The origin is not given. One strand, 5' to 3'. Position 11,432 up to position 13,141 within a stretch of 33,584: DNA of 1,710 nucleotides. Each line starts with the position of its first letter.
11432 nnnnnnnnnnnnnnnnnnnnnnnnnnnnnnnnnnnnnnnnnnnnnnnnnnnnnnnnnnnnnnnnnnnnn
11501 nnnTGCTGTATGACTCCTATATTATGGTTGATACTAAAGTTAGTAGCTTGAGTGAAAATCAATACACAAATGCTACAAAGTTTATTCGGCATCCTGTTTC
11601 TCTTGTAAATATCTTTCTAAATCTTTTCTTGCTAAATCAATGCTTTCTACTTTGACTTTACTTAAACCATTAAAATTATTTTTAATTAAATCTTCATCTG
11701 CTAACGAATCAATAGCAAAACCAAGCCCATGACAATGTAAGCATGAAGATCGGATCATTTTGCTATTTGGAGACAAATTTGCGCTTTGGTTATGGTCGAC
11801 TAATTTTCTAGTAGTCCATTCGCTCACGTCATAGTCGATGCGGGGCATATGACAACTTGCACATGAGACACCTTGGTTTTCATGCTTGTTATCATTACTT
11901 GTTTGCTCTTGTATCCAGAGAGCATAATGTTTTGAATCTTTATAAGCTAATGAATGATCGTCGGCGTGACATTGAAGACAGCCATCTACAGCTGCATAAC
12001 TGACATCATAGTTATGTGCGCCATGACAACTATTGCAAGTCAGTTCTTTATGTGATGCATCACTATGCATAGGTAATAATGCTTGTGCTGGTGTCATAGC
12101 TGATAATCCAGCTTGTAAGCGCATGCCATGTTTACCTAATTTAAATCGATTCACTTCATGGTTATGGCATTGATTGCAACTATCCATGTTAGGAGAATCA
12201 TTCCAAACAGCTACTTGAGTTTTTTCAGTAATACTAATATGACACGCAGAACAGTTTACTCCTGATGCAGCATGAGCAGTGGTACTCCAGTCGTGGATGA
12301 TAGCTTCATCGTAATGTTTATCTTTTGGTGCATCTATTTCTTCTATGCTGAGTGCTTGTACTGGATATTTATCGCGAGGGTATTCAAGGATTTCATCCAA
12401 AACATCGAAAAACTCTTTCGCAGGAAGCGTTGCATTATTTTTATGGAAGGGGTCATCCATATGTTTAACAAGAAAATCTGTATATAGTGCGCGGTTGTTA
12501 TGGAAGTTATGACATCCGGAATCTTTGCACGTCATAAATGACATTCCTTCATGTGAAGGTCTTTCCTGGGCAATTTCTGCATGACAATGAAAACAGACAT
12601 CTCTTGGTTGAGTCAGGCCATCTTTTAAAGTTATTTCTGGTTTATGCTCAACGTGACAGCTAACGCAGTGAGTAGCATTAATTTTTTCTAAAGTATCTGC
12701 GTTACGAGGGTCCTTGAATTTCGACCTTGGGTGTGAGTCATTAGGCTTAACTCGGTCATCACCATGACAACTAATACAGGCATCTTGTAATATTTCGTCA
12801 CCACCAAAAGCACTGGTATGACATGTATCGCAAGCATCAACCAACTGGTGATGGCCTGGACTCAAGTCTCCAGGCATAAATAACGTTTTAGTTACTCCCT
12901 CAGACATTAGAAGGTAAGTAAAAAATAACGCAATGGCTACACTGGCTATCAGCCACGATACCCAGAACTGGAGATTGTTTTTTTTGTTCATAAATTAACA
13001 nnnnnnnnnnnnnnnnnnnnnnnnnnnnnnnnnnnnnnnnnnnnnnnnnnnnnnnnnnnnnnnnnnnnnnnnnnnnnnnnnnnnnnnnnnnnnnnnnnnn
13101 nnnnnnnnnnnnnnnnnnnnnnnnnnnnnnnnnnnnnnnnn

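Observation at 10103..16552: Six-gene periplasm-directed redox operon in the nitrate regulon that matches no characterised pathway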

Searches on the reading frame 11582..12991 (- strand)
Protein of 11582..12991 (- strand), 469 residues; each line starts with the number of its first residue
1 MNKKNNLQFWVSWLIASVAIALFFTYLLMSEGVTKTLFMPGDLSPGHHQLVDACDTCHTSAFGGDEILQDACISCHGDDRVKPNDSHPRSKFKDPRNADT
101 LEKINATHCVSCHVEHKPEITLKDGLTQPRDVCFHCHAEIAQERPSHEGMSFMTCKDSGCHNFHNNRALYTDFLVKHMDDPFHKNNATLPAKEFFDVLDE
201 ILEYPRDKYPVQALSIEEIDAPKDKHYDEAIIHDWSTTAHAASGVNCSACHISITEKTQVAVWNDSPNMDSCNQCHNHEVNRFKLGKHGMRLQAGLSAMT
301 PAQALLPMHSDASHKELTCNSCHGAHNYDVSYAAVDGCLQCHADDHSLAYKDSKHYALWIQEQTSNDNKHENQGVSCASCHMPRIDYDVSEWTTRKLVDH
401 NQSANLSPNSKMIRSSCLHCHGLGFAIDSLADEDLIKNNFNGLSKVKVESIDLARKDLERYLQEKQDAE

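Call 3: search_protein_families(library=pfam, proteins=[window:11582-12991:-], max_evalue=0.01)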
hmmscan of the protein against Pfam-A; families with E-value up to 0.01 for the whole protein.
window:11582-12991:- (469 aa): 4 families
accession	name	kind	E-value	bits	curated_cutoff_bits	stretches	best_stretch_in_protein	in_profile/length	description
PF14537.11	Cytochrom_c3_2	-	4.8e-15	56.2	25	3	48-137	2-78/79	Cytochrome c3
PF22113.1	Mtrc-MtrF_II-IV_dom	-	1.2e-09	38.3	30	2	334-424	80-166/176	Outer membrane cytochrome MtrC/MtrF-like, domains II/IV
PF14522.11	Cytochrome_C7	-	3.9e-06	27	24.8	0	237-323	5-66/67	Cytochrome c7 and related cytochrome c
PF02335.20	Cytochrom_C552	-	0.00033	20.2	24.1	1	368-421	238-282/438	Cytochrome c552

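Call 4: search_protein_families(library=ncbifam, proteins=[window:11582-12991:-], max_evalue=0.01)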
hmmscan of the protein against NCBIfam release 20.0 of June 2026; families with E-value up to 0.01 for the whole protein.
window:11582-12991:- (469 aa): 2 families
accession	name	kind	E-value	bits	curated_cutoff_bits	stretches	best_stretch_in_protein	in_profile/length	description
TIGR03508.1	decahem_SO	subfamily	6.7e-08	32.3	192.2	2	229-285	79-133/258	DmsE family decaheme c-type cytochrome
NF008339.0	PRK11125.1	equivalog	0.0068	15.1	595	0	271-421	166-325/487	ammonia-forming cytochrome c nitrite reductase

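Call 18: search_solved_structures(query=window:11582-12991:-, max_evalue=1, show_alignments=2)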
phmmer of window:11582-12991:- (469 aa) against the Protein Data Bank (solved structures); distinct sequences matched with E-value up to 1: 19.
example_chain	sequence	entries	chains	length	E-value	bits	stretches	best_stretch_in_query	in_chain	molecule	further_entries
3bng_A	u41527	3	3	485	0.00068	21.7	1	237-280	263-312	Cytochrome c-552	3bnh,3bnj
1fs7_A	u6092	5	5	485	0.00073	21.6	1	237-280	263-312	CYTOCHROME C NITRITE REDUCTASE | Cytochrome c-552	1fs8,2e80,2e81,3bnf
1fs9_A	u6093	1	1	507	0.0008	21.5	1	237-280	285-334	CYTOCHROME C NITRITE REDUCTASE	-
3owm_A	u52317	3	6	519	0.0011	21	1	367-442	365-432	Eight-heme nitrite reductase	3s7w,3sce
3rkh_A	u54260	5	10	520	0.0012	20.9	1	367-442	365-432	Eight-heme nitrite reductase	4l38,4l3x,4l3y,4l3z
3uu9_A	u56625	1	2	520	0.0012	20.9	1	367-442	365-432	Eight-heme nitrite reductase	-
4q4u_A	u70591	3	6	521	0.0012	20.9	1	367-442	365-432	Eight-heme nitrite reductase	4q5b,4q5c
4q0t_A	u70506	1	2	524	0.0012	20.9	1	367-442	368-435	Eight-heme nitrite reductase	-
2ot4_A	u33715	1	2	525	0.0012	20.9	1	367-442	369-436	Eight-heme nitrite reductase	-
2zo5_A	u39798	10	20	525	0.0012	20.9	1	367-442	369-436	Eight-heme nitrite reductase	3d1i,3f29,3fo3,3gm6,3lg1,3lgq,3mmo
3sxq_A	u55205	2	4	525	0.0025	19.9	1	367-442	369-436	Eight-heme nitrite reductase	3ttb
2j7a_A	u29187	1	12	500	0.0027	19.7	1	233-280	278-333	CYTOCHROME C NITRITE REDUCTASE NRFA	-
2vr0_A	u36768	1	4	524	0.0029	19.6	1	233-280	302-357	CYTOCHROME C NITRITE REDUCTASE, CATALYTIC SUBUNIT NFRA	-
1qdb_A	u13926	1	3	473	0.014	17.4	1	369-422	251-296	CYTOCHROME C NITRITE REDUCTASE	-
6lod_A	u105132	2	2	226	0.034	16.1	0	236-279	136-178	MULTIHEME_CYTC domain-containing protein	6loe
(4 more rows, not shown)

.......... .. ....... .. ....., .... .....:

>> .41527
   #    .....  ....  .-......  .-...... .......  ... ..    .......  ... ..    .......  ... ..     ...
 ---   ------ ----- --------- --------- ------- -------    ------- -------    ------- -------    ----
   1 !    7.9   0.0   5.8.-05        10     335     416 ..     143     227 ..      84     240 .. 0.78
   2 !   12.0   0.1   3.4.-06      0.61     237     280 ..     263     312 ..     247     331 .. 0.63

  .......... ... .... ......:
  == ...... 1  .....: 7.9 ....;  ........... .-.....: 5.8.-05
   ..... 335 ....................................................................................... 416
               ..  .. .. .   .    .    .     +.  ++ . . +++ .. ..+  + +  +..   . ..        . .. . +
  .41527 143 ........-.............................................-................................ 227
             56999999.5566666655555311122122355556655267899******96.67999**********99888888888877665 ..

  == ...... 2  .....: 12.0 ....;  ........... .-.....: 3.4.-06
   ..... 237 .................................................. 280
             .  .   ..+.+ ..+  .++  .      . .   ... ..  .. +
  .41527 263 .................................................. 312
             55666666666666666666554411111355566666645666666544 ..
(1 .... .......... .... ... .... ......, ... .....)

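Call 21: find_homologous_proteins(query=window:11582-12991:-, max_evalue=0.00001)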
Query window:11582-12991:- (469 aa): 2514 proteins with E <= 0.00001 among 5373 candidates; the best 120 are listed.
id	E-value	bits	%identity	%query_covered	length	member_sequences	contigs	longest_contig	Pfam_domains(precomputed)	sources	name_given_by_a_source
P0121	0.0e+0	1110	100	100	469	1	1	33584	PF14537.12,PF14522.12,PF22113.2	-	-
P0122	4.0e-253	858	78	97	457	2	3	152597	PF14537.12,PF14522.12,PF22113.2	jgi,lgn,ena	-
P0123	7.1e-241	818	72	100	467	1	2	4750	PF14537.12,PF14522.12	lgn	-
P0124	7.6e-240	815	72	100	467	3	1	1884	PF14537.12,PF14522.12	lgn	-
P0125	3.6e-234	796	70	99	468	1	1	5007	PF09699.16,PF14537.12,PF02085.22,PF14522.12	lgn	-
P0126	5.0e-220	749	67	99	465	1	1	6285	PF14537.12,PF14522.12,PF22113.2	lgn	-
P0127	3.3e-219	747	67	99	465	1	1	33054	PF14537.12,PF14522.12,PF22113.2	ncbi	ncbi:MAG: cytochrome c3 family protein [Pseudomonadota bacterium]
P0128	3.9e-219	746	72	93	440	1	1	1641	PF09699.16,PF14537.12,PF02085.22,PF14522.12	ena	-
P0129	9.2e-219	745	67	98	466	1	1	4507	PF14537.12,PF02085.22,PF02335.21,PF14522.12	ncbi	-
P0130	9.0e-217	739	66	99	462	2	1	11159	PF14537.12,PF02085.22,PF02335.21,PF14522.12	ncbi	-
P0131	7.9e-214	729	65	100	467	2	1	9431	PF09699.16,PF14537.12,PF02085.22,PF02335.21,PF14522.12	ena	-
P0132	4.5e-213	726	65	100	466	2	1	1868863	PF14537.12,PF02085.22,PF02335.21,PF14522.12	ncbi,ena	-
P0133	7.3e-208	709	62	100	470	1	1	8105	PF14537.12,PF02085.22,PF14522.12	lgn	-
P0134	7.3e-208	709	68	94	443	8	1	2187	PF14537.12,PF02085.22,PF14522.12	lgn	-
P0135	1.3e-207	708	64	99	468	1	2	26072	PF14537.12,PF14522.12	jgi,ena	-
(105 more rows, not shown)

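Call 26: find_related_loci(query=A1, collection=genome_contigs, flank=10000)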
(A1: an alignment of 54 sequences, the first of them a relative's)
Query A1 (469 aa) in genome_contigs; peptide patterns used: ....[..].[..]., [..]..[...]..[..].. (x = any residue, [..] = any of these).
599 stretches matched a pattern (row limit reached: there are more); 588 encode a relative of the query (tblastn E <= 1e-3); the best 80 are kept; 80 distinct loci.
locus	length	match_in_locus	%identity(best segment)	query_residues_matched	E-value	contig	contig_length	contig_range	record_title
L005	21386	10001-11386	67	1-464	0e+0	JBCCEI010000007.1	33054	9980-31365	MAG: Pseudomonadota bacterium isolate P01_B01_bin.103 k141_3758209_length_33054_cov_17.0000, whole genome shotgun sequen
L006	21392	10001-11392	66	1-466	0e+0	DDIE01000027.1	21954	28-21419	MAG TPA_asm: Proteobacteria bacterium UBA1858 UBA1858_contig_2611, whole genome shotgun sequence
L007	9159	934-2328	62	1-468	0e+0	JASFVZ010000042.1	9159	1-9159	MAG: Chromatiaceae bacterium isolate D1105S12metaG_Bin_59 D1105S12metaG_FD_scaffold_469_c1, whole genome shotgun sequenc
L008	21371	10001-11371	63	9-468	0e+0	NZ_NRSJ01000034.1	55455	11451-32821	Halochromatium glycolicum strain DSM 11080 scaffold0034, whole genome shotgun sequence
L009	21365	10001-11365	61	10-460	0e+0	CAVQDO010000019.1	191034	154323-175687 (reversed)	MAG: uncultured Gammaproteobacteria bacterium isolate MFD03551.bin.1.130 genome assembly, contig: contig_51486, whole ge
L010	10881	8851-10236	61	1-465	0e+0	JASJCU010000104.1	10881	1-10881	MAG: Gammaproteobacteria bacterium isolate MO_167.B39 MO_167.c_3635, whole genome shotgun sequence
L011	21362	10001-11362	60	10-460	0e+0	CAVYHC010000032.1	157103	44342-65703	MAG: uncultured Gammaproteobacteria bacterium isolate MFD03551.bin.2.21 genome assembly, contig: contig_67161, whole gen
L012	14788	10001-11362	60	8-464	0e+0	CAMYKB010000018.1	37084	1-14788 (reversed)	MAG: uncultured Gammaproteobacteria bacterium isolate ES_M_Gamma_082 genome assembly, contig: scaffold_700, whole genome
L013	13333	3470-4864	59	1-467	0e+0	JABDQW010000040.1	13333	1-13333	MAG: Gammaproteobacteria bacterium isolate Site_C13 k127_397762, whole genome shotgun sequence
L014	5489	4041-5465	57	1-465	0e+0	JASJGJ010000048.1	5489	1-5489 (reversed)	MAG: Porticoccus sp. isolate ChS5.bin.64 ChesSed_k141_1750707, whole genome shotgun sequence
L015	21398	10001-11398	58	1-469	0e+0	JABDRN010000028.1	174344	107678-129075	MAG: Gammaproteobacteria bacterium isolate Site_C30 k127_502416, whole genome shotgun sequence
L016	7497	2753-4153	58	1-469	0e+0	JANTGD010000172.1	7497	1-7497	MAG: Thiotrichales bacterium isolate bin10046 c_000000011599, whole genome shotgun sequence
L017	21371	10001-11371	60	6-465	0e+0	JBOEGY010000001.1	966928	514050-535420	MAG: Burkholderiaceae bacterium isolate PBSAbet1 PBSAd_contig_11, whole genome shotgun sequence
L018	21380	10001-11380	59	8-469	0e+0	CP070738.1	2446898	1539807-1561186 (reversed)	MAG: Gammaproteobacteria bacterium isolate bin397 chromosome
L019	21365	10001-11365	58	9-465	0e+0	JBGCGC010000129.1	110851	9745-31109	MAG: Granulosicoccus sp. isolate SGMAG-09 contig129, whole genome shotgun sequence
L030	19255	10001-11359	56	8-464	5e-176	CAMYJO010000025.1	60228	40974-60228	MAG: uncultured Gammaproteobacteria bacterium isolate ES_Gamma_034 genome assembly, contig: scaffold_816, whole genome s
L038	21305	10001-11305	56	29-464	2e-165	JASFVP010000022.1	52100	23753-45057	MAG: Chromatiales bacterium isolate D1105M20metaG_Bin_5_2 D1105M20metaG_FD_scaffold_128_c1, whole genome shotgun sequenc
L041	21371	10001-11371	55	1-460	2e-177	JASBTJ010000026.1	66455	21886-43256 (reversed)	MAG: Gammaproteobacteria bacterium isolate BWSM_30 k141_2050721, whole genome shotgun sequence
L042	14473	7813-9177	55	9-467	7e-175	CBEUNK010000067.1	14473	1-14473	MAG TPA_asm: uncultured Thiogranum sp. isolate SRR13309658_concoct_20 genome assembly, contig: ERZ26778863.215, whole ge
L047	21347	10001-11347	48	5-459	1e-145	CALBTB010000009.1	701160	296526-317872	MAG TPA_asm: uncultured Gammaproteobacteria bacterium isolate SRR7515933_bin.16_CONCOCT_v1.1_MAG genome assembly, contig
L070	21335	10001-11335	46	3-469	1e-138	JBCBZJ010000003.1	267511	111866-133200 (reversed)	MAG: Verrucomicrobiota bacterium isolate P01_A01_bin.112 k141_888487_length_267511_cov_20.1041, whole genome shotgun seq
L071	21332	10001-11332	47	3-467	2e-138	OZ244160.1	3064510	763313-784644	MAG: Coraliomargarita sp. isolate 20aeb1fd-2688-4add-a4c6-eb4eb93576eb genome assembly, chromosome: 1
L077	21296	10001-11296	48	13-460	2e-136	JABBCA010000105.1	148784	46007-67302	MAG: Opitutales bacterium isolate HE327_NSB101 NODE_100_length_148784_cov_13.072245, whole genome shotgun sequence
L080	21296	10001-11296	47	13-460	5e-135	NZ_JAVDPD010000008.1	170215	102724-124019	Cerasicoccus maritimus strain NBRC 105382 contig8, whole genome shotgun sequence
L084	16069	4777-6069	46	11-457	1e-133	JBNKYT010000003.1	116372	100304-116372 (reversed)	MAG: Puniceicoccaceae bacterium isolate D1D2.bin.15.orig k141_341052, whole genome shotgun sequence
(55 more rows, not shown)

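Call 33: predict_structure(alignment_id=A1)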
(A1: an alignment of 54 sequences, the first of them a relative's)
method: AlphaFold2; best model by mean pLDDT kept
length: 469 residues; sequences in the alignment: 54
mean_pLDDT: 68.6   pTM: 0.67
mean pLDDT of the five models: 68.6, 64.2, 58.8, 51.0, 44.8
residues with pLDDT >= 90: 56; 70-90: 211; 50-70: 104; < 50: 98
segments of 3 or more residues with pLDDT < 50: 79-137, 141-144, 146-148, 150-168, 404-412
pLDDT, mean of each block of 10 residues (from residue 1): 72 95 81 60 61 70 55 57 35 37 30 26 33 46 46 41 40 79 85 60 65 87 85 85 85 65 81 79 72 78 73 71 77 86 89 94 82 86 71 67 41 66 88 89 87 83 87
secondary structure, 60 per line:
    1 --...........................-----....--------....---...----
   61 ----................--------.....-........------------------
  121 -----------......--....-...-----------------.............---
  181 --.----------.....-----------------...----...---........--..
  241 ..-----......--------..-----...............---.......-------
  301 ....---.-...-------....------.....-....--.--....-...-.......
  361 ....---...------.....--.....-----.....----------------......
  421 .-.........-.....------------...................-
elements in order: H3-29 H35-38 H47-50 H65-80 H89-93 H95-102 H132-137 H140-143 H165-177 H194-198 H229-236 H239-242 H248-251 H269-283 H287-293 H301-304 H320-323 H330-334 H336-339 H345-348 H354-364 H377-381 E384-388 E394-398 H415-420 H423-431 H433-437 H450-468

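Call 38: fold_search(model_id=the predicted structure, library=pdb)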
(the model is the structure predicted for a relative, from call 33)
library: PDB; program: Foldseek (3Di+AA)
matches with E <= 10: 5; with E <= 0.001: 1
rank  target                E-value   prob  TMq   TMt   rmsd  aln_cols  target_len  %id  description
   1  6t5e                  2.8e-04  1.00  0.28  0.29  16.1       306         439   19  Hydroxylamine Oxidoreductase from Brocadia fulgida (released 2020-11-18)
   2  2j7a_K                2.5e-01  0.16  0.09  0.09  17.7       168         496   14  Crystal structure of cytochrome c nitrite reductase NrfHA complex from Desulfovibrio vulgaris (released 2006-12-06)
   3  8bcx_C                4.3e-01  0.04  0.08  0.08  16.2       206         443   17  Crystal structure of NrfA-1 from Geobacter metallireducens (released 2023-08-30)
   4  1fs7                  3.7e+00  0.12  0.08  0.08  14.6        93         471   17  CYTOCHROME C NITRITE REDUCTASE FROM WOLINELLA SUCCINOGENES (released 2001-01-17)
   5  6v0a_C                4.3e+00  0.15  0.09  0.10   5.0        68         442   19  Crystal structure of cytochrome c nitrite reductase from the bacterium Geobacter lovleyi with bound sulfate (released 2020-06-17)
